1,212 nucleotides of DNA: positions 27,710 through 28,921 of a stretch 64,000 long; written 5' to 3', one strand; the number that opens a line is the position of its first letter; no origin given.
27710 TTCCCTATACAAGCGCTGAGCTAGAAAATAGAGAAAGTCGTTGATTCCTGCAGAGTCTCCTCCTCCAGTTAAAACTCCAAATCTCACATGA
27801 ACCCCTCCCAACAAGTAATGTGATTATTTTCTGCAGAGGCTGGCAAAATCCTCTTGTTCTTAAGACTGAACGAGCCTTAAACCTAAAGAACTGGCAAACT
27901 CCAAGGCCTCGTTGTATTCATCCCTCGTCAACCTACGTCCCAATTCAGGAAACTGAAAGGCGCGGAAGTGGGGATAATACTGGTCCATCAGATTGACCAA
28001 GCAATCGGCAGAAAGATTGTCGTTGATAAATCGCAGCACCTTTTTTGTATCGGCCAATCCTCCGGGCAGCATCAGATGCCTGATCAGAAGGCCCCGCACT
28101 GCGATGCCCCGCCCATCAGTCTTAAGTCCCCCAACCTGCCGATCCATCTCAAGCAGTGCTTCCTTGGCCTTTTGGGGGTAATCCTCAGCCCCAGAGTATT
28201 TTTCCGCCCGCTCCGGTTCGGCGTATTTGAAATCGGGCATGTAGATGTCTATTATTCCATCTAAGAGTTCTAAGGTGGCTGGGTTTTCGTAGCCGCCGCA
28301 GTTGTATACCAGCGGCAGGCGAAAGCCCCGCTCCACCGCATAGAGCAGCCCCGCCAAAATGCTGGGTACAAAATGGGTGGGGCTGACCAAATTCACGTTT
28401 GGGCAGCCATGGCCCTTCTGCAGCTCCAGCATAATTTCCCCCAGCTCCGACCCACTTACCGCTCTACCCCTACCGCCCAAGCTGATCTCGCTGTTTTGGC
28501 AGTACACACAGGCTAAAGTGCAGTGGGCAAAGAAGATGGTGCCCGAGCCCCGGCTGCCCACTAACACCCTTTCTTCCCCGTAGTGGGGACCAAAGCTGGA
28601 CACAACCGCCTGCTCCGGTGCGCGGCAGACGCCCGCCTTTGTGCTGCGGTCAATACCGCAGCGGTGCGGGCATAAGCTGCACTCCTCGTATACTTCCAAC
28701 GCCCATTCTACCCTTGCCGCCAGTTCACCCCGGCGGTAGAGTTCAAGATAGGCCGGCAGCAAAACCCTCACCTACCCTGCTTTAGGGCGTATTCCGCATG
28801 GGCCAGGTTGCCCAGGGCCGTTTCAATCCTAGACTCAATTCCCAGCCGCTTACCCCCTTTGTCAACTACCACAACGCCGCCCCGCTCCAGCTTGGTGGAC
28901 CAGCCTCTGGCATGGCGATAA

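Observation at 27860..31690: Operon coupling an opine-DH-like oxidoreductase, a B12-binding (DxHxxG) protein and an AmmeMemoRadiSam-type radical SAM enzyme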

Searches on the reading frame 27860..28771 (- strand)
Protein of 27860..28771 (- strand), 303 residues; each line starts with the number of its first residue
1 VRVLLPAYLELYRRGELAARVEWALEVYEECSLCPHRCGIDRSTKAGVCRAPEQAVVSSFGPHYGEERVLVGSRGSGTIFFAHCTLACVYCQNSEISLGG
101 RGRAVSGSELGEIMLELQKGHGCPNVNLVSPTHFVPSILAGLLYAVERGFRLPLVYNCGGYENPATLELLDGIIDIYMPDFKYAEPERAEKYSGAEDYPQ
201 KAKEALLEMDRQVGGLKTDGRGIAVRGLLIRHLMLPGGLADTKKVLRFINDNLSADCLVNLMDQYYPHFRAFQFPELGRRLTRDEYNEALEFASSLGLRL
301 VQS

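Call 3: search_protein_families(library=pfam, proteins=[window:27860-28771:-], max_evalue=0.01)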
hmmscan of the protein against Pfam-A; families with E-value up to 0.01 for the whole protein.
window:27860-28771:- (303 aa): 1 family
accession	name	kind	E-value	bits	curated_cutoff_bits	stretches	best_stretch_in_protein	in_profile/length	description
PF04055.27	Radical_SAM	-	6.7e-07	30.1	29.5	1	79-206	2-133/166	Radical SAM superfamily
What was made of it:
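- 27860..28771 (-): PflA-like (PflX/COG1313-type) radical SAM protein, 303 aa. It is co-transcribed here but is not a conserved member of the module. Pfam Radical_SAM 30.1 bits (call 3).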

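Call 4: search_protein_families(library=ncbifam, proteins=[window:27860-28771:-], max_evalue=0.01)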
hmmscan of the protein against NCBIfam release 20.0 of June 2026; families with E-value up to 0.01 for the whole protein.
window:27860-28771:- (303 aa): 2 families
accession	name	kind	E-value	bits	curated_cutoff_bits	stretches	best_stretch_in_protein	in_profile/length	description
TIGR02495.1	NrdG2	equivalog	0.0006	19.2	131.15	1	76-109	18-51/193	anaerobic ribonucleoside-triphosphate reductase activating protein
NF043069.1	T4HPD_activ_SAM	equivalog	0.0073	15.7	425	0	77-95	20-38/299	trans-4-hydroxy-L-proline dehydratase activase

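Call 7: search_solved_structures(query=window:27860-28771:-, max_evalue=1, show_alignments=2)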
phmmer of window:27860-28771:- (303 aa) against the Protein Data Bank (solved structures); distinct sequences matched with E-value up to 1: 1.
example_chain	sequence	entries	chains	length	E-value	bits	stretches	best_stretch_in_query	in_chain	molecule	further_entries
7pua_Ff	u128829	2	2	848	0.44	12.8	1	134-188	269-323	DNA photolyase, putative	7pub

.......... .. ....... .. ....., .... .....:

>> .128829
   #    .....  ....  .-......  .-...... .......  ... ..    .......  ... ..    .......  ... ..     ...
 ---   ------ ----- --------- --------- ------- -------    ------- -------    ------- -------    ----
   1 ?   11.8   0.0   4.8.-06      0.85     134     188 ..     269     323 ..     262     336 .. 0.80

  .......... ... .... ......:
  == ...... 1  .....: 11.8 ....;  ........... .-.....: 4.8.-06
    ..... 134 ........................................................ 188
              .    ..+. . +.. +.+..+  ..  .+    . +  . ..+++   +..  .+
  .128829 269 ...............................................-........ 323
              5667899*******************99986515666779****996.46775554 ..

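Call 9: list_cluster_members(proteins=[window:27860-28771:-, window:28768-30630:-, window:30593-31690:-])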
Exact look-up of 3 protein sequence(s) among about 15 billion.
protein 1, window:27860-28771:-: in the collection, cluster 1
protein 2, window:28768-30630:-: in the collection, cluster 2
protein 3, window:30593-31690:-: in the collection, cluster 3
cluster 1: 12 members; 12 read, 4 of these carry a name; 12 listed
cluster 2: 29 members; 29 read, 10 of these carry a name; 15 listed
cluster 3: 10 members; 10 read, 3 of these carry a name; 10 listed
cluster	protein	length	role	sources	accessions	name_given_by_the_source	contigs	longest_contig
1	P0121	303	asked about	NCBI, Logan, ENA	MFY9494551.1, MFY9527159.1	MAG: radical SAM protein [Limnochordia bacterium]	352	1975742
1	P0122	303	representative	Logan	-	-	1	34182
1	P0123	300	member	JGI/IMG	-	putative pyruvate formate lyase activating enzyme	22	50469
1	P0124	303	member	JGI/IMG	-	putative pyruvate formate lyase activating enzyme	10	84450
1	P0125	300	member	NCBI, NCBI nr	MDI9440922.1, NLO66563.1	MAG: radical SAM protein [Firmicutes bacterium] | radical SAM protein [Bacillota bacterium]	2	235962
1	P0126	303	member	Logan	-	-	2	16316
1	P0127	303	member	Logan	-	-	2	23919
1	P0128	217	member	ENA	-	-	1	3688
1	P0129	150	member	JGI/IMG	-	-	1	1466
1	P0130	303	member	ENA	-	-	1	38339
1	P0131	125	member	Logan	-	-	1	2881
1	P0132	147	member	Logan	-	-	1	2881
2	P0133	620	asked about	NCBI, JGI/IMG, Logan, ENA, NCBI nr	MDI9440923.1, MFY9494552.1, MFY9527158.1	MAG: cobalamin-binding protein [Bacillota bacterium] | hypothetical protein | cobalamin-binding protein [Bacillota bacterium]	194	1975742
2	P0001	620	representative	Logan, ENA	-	-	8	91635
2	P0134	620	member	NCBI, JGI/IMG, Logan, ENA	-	hypothetical protein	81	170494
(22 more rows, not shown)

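Call 34: find_homologous_proteins(query=window:27860-28771:-)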
Query window:27860-28771:- (303 aa): 7971 proteins with E <= 0.001 among 8000 candidates; the best 120 are listed.
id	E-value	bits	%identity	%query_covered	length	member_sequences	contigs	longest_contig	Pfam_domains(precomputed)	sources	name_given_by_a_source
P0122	8.8e-203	690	100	100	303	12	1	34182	PF04055.28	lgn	-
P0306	1.3e-140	486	71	98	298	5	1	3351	-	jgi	-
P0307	7.7e-140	483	70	99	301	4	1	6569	-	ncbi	-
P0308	5.2e-124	431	64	100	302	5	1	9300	PF04055.28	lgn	-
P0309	6.8e-124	431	65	98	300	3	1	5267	PF04055.28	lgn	-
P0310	1.5e-122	427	62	97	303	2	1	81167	PF04055.28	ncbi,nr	ncbi:radical SAM protein [Desulfoscipio geothermicus]|nr:radical SAM protein [Desulfoscipio geotherm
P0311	2.4e-122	426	62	98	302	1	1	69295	PF04055.28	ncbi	-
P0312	3.0e-122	426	61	98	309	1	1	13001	PF04055.28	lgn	-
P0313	3.4e-122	425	63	100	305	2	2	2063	PF04055.28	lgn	-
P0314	3.6e-122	425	64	98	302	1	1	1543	PF04055.28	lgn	-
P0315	3.8e-122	425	61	98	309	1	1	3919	PF04055.28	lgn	-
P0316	7.5e-122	424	62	98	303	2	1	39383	PF04055.28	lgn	-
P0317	9.7e-122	424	62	98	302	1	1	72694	PF04055.28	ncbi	-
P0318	3.2e-121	422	62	98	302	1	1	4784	PF04055.28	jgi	jgi:putative pyruvate formate lyase activating enzyme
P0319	5.7e-121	421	61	98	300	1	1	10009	PF04055.28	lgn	-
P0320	9.0e-121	421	62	97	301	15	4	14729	PF04055.28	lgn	-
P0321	1.1e-120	420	61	98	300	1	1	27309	PF04055.28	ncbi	-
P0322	1.4e-120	420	61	98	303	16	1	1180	PF04055.28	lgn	-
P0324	2.1e-120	420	61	97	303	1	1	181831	PF04055.28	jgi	jgi:putative pyruvate formate lyase activating enzyme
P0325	2.3e-120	419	61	98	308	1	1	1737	PF04055.28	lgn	-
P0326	2.9e-120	419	61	98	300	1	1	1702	PF04055.28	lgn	-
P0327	3.1e-120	419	61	97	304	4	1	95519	PF04055.28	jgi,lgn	jgi:putative pyruvate formate lyase activating enzyme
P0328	1.7e-119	417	62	97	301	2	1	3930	PF04055.28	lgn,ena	-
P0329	2.1e-119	416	62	98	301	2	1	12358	PF04055.28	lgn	-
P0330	2.6e-119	416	60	97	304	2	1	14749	PF04055.28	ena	-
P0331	2.9e-119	416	62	98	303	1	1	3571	PF04055.28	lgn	-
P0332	3.7e-119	415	59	98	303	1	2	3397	PF04055.28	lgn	-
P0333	5.5e-119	415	60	97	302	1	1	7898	PF04055.28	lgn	-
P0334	7.0e-119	415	60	98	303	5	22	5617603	PF04055.28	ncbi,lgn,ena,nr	ncbi:MAG TPA: radical SAM protein [Thermoanaerobacterales bacterium]|nr:radical SAM protein [Thermoa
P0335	7.6e-119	414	62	98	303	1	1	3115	PF04055.28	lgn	-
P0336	1.3e-118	414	62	99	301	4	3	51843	PF04055.28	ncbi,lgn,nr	ncbi:MAG TPA: radical SAM protein [Clostridia bacterium]|nr:radical SAM protein [Clostridia bacteriu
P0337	1.5e-118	413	62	98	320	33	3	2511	PF04055.28,PF13353.12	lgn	-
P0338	2.3e-118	413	60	98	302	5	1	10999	PF04055.28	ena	-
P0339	2.7e-118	413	60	97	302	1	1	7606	PF04055.28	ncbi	-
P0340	2.8e-118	413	62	97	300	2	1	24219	PF04055.28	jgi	-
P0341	3.0e-118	412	61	99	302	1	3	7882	PF04055.28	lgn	-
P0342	3.4e-118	412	61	97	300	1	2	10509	PF04055.28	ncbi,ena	-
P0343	3.5e-118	412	61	98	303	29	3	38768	PF04055.28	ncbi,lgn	ncbi:MAG: radical SAM protein [Tepidanaerobacteraceae bacterium]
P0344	3.6e-118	412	59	97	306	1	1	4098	PF04055.28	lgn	-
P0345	5.1e-118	412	62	98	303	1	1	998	PF04055.28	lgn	-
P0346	6.3e-118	411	61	95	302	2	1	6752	PF04055.28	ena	-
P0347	7.2e-118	411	61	97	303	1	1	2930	PF04055.28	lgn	-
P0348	8.4e-118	411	61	97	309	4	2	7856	PF04055.28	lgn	-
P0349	8.9e-118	411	61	98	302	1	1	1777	PF04055.28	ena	-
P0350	9.0e-118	411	61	97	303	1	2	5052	PF04055.28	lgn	-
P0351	1.0e-117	411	59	98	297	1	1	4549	PF04055.28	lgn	-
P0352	1.1e-117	411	59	98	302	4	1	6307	PF04055.28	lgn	-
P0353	1.1e-117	411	61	98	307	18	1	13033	PF04055.28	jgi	-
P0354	1.1e-117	411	58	99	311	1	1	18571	PF04055.28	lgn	-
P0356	1.4e-117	410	60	98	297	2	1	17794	PF04055.28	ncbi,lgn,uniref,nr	ncbi:putative pyruvate formate lyase activating enzyme [Desulfallas thermosapovorans DSM 6562]|unire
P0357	1.5e-117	410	60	98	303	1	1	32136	PF04055.28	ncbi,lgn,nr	ncbi:MAG: 4Fe-4S cluster-binding domain-containing protein [Peptococcaceae bacterium]|nr:4Fe-4S clus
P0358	1.5e-117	410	61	97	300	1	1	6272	PF04055.28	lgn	-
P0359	1.8e-117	410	57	99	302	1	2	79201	PF04055.28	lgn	-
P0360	2.1e-117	410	61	97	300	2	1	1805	PF04055.28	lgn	-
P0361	2.7e-117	409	60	98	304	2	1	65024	PF04055.28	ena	-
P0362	5.1e-117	408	60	97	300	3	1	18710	PF04055.28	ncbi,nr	ncbi:MAG: radical SAM protein [Tissierellia bacterium]|nr:radical SAM protein [Tissierellia bacteriu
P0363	5.6e-117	408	59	98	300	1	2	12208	PF04055.28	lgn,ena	-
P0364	6.6e-117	408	60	98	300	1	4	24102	PF04055.28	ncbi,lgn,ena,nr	ncbi:MAG: radical SAM protein [Firmicutes bacterium]|nr:radical SAM protein [Bacillota bacterium]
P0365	7.0e-117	408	60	97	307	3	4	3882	PF04055.28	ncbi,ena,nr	ncbi:MAG: radical SAM protein [Clostridiaceae bacterium]|nr:radical SAM protein [Clostridiaceae bact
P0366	7.0e-117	408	61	98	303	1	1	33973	PF04055.28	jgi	jgi:putative pyruvate formate lyase activating enzyme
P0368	1.6e-116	407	62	97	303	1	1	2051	PF04055.28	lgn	-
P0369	1.7e-116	407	60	97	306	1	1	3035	PF04055.28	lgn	-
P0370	1.9e-116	407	59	98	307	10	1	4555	PF04055.28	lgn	-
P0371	2.0e-116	406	60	98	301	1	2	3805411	PF04055.28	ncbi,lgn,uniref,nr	ncbi:MAG: 4Fe-4S cluster-binding domain-containing protein [Bacillota bacterium]|uniref:4Fe-4S clust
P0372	2.0e-116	406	60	98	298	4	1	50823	PF04055.28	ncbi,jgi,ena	-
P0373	2.8e-116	406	59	99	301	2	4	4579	PF04055.28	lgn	-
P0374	2.8e-116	406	61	99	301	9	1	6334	PF04055.28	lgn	-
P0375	2.8e-116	406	60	97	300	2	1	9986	PF04055.28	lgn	-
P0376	2.8e-116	406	59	98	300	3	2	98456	PF04055.28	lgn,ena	-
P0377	3.0e-116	406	62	97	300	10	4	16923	PF04055.28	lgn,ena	-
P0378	3.1e-116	406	59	97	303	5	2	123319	PF04055.28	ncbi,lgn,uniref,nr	ncbi:4Fe-4S cluster-binding domain-containing protein [Desulfallas sp. Bu1-1]|uniref:radical SAM pro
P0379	3.4e-116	406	60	98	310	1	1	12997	PF04055.28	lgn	-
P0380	3.5e-116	406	59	100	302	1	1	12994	PF04055.28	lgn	-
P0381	4.0e-116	405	60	98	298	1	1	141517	PF04055.28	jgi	jgi:putative pyruvate formate lyase activating enzyme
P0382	4.1e-116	405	58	98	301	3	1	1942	PF04055.28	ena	-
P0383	4.1e-116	405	58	98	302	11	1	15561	PF04055.28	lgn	-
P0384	4.6e-116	405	61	97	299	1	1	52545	PF04055.28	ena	-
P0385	4.7e-116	405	60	98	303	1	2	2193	PF04055.28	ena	-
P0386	6.4e-116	405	61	97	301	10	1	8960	PF04055.28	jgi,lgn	-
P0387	8.9e-116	404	59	98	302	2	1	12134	PF04055.28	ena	-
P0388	9.7e-116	404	59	98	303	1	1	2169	PF04055.28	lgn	-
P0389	1.3e-115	404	60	98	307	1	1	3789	PF04055.28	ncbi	-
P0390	1.6e-115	403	60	98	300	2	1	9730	PF04055.28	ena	-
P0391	1.6e-115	403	61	98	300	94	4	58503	PF04055.28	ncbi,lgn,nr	ncbi:MAG: radical SAM protein [Bacillota bacterium]|nr:radical SAM protein [Bacillota bacterium]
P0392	1.7e-115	403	60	97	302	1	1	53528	PF04055.28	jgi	-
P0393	1.9e-115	403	60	97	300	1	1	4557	PF04055.28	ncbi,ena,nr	ncbi:MAG: radical SAM protein [Firmicutes bacterium]|nr:radical SAM protein [Bacillota bacterium]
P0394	2.2e-115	403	60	99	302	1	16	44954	PF04055.28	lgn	-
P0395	2.4e-115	403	59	98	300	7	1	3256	PF04055.28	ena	-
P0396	3.4e-115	402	59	98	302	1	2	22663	PF04055.28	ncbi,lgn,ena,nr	ncbi:MAG: 4Fe-4S cluster-binding domain-containing protein [Desulfitobacterium hafniense]|nr:4Fe-4S 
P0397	3.8e-115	402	58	98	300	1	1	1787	PF04055.28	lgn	-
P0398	4.7e-115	402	57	98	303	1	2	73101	PF04055.28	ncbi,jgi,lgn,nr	ncbi:MAG: radical activating enzyme [Firmicutes bacterium]|nr:radical activating enzyme [Bacillota b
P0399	4.7e-115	402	60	98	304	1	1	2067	PF04055.28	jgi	jgi:putative pyruvate formate lyase activating enzyme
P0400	5.2e-115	402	58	98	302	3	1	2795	PF04055.28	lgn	-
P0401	6.0e-115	402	58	98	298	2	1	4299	PF04055.28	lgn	-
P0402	7.1e-115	401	61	97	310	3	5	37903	PF04055.28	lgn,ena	-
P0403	7.8e-115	401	57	97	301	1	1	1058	PF04055.28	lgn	-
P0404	8.5e-115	401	59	98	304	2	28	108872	PF04055.28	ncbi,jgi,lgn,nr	ncbi:MAG: putative pyruvate formate lyase activating enzyme [Clostridia bacterium]|jgi:putative pyru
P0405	1.1e-114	401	60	97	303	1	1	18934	PF04055.28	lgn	-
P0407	1.4e-114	400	58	99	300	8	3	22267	PF04055.28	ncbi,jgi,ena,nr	ncbi:MAG: radical SAM protein [Sphaerochaetaceae bacterium]|jgi:putative pyruvate formate lyase acti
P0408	1.5e-114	400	59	99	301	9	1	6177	PF04055.28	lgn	-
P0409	1.6e-114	400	58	98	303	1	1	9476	PF04055.28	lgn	-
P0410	1.8e-114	400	60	98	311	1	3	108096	PF04055.28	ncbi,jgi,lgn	-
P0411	1.9e-114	400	56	98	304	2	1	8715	PF04055.28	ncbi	-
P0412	2.4e-114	400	57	98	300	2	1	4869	PF04055.28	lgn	-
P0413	3.4e-114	399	59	98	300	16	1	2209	PF04055.28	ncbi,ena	-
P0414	3.6e-114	399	59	98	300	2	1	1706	PF04055.28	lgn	-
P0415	4.1e-114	399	59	98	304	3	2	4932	PF04055.28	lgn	-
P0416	4.2e-114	399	57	98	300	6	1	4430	PF04055.28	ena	-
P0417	4.4e-114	399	58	98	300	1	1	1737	PF04055.28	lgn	-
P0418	5.2e-114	398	61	97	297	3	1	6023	PF04055.28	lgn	-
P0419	5.2e-114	398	57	97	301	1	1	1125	PF04055.28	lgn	-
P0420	5.4e-114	398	59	99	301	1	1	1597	PF04055.28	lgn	-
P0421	6.6e-114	398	57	98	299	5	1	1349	PF04055.28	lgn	-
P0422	6.9e-114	398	60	95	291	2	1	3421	PF04055.28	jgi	jgi:putative pyruvate formate lyase activating enzyme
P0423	1.0e-113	398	59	98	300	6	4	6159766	PF04055.28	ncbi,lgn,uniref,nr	ncbi:Radical SAM domain protein [[Clostridium] ultunense Esp]|uniref:Radical SAM domain protein n=1 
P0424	1.1e-113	397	57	98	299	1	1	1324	PF04055.28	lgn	-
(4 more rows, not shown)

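Call 35: search_protein_families(library=ncbifam, proteins=[window:27860-28771:-], max_evalue=10)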
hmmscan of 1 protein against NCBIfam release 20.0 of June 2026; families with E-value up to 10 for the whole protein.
window:27860-28771:- (303 aa): 8 families
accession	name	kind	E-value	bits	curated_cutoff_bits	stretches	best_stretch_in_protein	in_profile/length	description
TIGR02495.1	NrdG2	equivalog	0.0006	19.2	131.15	1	76-109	18-51/193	anaerobic ribonucleoside-triphosphate reductase activating protein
NF043069.1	T4HPD_activ_SAM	equivalog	0.0073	15.7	425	1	77-95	20-38/299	trans-4-hydroxy-L-proline dehydratase activase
TIGR04337.1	AmmeMemoSam_rS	hypoth_equivalog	0.014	14.2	220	1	30-100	13-95/349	AmmeMemoRadiSam system radical SAM enzyme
TIGR02494.1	PFLE_PFLC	subfamily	0.025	13.8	174.35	1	78-95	18-35/293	glycyl-radical enzyme activating protein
TIGR04395.1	cutC_activ_rSAM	equivalog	0.034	13.4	360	1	157-196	164-203/309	choline TMA-lyase-activating enzyme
NF033719.1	ind_deCO2_activ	equivalog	0.18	11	425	1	78-95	20-37/302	indoleacetate decarboxylase activase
TIGR02493.1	PFLA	equivalog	0.26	10.6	231.75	1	78-108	19-49/235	pyruvate formate-lyase-activating protein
TIGR04041.1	activase_YjjW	hypoth_equivalog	1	8.7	250.2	1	78-95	21-38/276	YjjW family glycine radical enzyme activase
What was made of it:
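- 27860..28771 (-): TIGR04337 only 14.2 bits against a cut-off of 220 (call 35).
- On AmmeMemoRadiSam system radical SAM enzyme (TIGR04337): 14.2 bits against a cut-off of 220, E 0.014 (call 35).
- Closest known: Pyruvate formate-lyase activating enzyme. Different: All activase and AmrS NCBIfam models score far below their cut-offs: PFLA 10.6 against 232, TIGR04337 14.2 against 220 (call 35).
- Checked: NCBIfam TIGR04337 scores 14.2 bits against a cut-off of 220 (call 35).
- The radical SAM protein is not AmrS (call 35).
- Tried and rejected: Rejected (call 35).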

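Call 36: find_encoding_contigs(protein=P0423, flank=5000, max_places=1)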
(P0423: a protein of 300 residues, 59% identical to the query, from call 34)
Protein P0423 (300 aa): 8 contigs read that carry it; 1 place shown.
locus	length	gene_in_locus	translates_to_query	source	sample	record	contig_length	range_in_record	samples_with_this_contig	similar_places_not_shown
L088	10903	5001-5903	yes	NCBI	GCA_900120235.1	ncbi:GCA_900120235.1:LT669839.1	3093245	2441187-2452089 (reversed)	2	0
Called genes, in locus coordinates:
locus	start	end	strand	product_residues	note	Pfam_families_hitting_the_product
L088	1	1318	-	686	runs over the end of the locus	PF07833:Cu_amine_oxidN1, PF00144:Beta-lactamase, PF11954:DUF3471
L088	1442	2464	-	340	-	PF00724:Oxidored_FMN, PF04309:G3P_antiterm (faint)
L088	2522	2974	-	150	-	PF02151:UVR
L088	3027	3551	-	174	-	PF01541:GIY-YIG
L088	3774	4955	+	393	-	PF02089:Palm_thioest (weak), PF02450:LCAT, PF07819:PGAP1 (weak), PF00561:Abhydrolase_1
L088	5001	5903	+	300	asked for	PF04055:Radical_SAM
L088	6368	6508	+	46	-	-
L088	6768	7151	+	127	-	-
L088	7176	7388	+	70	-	-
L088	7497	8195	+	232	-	PF02525:Flavodoxin_2, PF03358:FMN_red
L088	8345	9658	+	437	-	PF02127:Peptidase_M18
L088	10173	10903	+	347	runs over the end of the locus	PF02016:Peptidase_S66, PF17676:Peptidase_S66C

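Call 37: find_encoding_contigs(protein=P0334, flank=5000, max_places=1)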
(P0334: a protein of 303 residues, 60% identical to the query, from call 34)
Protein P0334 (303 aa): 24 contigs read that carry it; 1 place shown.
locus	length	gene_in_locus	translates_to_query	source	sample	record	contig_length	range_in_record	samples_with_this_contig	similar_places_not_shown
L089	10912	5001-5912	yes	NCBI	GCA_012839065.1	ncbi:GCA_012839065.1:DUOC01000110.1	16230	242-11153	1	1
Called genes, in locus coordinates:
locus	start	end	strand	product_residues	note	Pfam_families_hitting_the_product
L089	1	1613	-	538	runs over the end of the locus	PF25984:BSH_YknX (weak), PF25917:BSH_RND (weak), PF25917:BSH_RND (weak), PF25973:BSH_CzcB (weak), PF25984:BSH_YknX (weak), PF25990:Beta-barrel_YknX, PF25975:CzcB_C (weak), PF25989:YknX_C (weak), +3 more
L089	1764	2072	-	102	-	PF05437:AzlD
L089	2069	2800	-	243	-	PF03591:AzlC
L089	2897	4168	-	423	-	PF00990:GGDEF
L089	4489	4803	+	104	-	-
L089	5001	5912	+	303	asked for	PF04055:Radical_SAM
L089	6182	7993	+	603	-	PF00009:GTP_EFTU, PF01926:MMR_HSR1 (weak), PF22042:EF-G_D2, PF03144:GTP_EFTU_D2, PF00679:EFG_C, PF21018:BipA_C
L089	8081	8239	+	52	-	-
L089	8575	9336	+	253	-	PF00106:adh_short, PF08659:KR (faint), PF13561:adh_short_C2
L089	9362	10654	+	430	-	PF02447:GntP_permease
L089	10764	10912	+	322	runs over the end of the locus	PF02737:3HCDH_N, PF03721:UDPG_MGDP_dh_N (weak), PF00725:3HCDH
